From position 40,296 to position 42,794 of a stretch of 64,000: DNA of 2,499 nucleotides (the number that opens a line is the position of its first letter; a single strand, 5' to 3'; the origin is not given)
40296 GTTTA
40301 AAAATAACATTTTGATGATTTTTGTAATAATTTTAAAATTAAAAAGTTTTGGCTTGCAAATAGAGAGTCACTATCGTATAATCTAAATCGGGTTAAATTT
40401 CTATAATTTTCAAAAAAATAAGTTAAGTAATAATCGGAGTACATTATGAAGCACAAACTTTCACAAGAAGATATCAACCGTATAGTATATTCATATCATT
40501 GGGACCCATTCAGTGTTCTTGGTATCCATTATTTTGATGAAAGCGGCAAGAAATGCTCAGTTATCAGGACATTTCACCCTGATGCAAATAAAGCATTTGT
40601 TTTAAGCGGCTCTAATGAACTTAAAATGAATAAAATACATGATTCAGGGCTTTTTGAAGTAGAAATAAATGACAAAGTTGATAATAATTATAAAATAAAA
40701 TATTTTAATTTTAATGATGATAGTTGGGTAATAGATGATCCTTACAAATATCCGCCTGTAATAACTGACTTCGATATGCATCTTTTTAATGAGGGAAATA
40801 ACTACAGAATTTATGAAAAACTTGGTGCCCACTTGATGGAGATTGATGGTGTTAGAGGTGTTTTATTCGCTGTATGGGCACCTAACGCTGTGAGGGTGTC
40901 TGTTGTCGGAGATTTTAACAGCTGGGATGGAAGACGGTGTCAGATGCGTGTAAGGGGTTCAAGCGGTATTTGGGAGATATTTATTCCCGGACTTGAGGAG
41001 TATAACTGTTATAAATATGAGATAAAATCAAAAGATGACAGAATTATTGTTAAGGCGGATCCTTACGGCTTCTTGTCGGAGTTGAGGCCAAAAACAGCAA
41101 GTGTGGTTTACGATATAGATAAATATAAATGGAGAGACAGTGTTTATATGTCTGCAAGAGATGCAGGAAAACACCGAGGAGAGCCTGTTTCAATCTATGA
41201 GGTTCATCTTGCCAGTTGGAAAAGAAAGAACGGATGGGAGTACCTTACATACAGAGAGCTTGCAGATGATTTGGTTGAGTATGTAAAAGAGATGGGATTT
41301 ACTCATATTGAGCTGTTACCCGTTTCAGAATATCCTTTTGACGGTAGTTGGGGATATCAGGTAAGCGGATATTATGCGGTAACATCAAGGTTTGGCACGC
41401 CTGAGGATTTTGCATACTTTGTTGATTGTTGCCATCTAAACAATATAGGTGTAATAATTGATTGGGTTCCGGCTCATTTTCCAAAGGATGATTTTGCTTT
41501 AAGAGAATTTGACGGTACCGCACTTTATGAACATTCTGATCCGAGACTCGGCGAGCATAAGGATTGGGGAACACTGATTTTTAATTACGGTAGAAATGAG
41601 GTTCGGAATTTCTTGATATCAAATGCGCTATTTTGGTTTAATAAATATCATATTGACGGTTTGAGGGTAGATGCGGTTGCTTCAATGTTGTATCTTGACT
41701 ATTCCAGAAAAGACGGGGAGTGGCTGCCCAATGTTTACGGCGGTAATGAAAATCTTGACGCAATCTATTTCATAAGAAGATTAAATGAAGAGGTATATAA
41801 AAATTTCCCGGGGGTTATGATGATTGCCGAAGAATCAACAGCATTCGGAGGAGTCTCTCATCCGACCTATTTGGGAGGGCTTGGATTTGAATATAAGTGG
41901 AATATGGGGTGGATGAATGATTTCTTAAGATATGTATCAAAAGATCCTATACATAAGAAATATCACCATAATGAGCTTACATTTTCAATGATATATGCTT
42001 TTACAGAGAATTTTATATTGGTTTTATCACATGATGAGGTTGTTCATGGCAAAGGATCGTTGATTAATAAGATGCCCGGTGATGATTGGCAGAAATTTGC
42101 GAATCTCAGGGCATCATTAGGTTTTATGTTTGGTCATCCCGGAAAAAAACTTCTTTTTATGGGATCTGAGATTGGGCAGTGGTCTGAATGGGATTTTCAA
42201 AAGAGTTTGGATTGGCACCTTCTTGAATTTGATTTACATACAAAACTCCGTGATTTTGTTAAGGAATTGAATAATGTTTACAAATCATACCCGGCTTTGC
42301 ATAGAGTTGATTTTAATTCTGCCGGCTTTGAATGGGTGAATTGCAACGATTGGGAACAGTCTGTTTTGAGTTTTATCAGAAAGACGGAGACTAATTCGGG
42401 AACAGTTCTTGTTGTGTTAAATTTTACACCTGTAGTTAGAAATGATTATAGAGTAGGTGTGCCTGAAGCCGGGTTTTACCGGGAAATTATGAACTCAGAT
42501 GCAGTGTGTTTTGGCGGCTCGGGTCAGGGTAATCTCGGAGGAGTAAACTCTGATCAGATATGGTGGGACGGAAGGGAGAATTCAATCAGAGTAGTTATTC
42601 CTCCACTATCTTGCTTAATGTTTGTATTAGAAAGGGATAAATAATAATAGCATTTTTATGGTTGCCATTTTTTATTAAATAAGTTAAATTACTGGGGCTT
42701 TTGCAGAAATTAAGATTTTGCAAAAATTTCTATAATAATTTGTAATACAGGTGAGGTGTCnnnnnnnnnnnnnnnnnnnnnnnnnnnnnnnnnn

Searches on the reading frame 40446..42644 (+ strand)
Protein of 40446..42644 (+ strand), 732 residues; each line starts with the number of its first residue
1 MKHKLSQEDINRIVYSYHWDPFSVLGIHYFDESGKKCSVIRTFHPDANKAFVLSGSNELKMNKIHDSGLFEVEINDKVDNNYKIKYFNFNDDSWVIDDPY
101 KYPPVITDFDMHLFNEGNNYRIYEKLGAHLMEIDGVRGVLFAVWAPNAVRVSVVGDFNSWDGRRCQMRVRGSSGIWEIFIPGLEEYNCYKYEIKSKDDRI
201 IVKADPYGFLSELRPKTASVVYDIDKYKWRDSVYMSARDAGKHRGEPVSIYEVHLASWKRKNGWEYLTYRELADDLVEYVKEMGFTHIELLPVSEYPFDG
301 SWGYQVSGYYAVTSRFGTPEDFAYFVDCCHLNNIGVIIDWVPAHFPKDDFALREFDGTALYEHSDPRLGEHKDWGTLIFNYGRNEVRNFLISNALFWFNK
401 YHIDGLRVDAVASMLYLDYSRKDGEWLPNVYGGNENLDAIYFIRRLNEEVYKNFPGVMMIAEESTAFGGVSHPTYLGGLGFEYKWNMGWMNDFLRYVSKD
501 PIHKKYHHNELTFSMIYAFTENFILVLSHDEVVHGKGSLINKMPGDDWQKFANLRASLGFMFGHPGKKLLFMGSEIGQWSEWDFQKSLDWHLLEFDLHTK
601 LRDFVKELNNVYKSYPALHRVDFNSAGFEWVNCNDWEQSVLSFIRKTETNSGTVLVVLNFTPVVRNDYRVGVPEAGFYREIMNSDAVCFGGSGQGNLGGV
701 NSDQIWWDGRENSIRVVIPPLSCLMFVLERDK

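Call 11: search_protein_families(library=pfam, proteins=[window:40446-42644:+], max_evalue=0.001)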
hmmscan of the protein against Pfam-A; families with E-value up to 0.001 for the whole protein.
window:40446-42644:+ (732 aa): 4 families
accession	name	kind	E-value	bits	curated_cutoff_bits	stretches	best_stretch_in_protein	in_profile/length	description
PF22019.2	GlgB_N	-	8.3e-30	103.2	27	2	7-100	2-94/94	alpha-1,4-glucan branching enzyme GlgB, N-terminal domain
PF02922.24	CBM_48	-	1.5e-27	96.2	22.4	1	125-208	1-83/83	Carbohydrate-binding module 48 (Isoamylase N-terminal domain)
PF02806.24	Alpha-amylase_C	-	1e-25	90.3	21.2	1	630-728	1-94/95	Alpha amylase, C-terminal all-beta domain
PF00128.31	Alpha-amylase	-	7.5e-19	68.7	22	2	277-347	25-94/446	Alpha amylase, catalytic domain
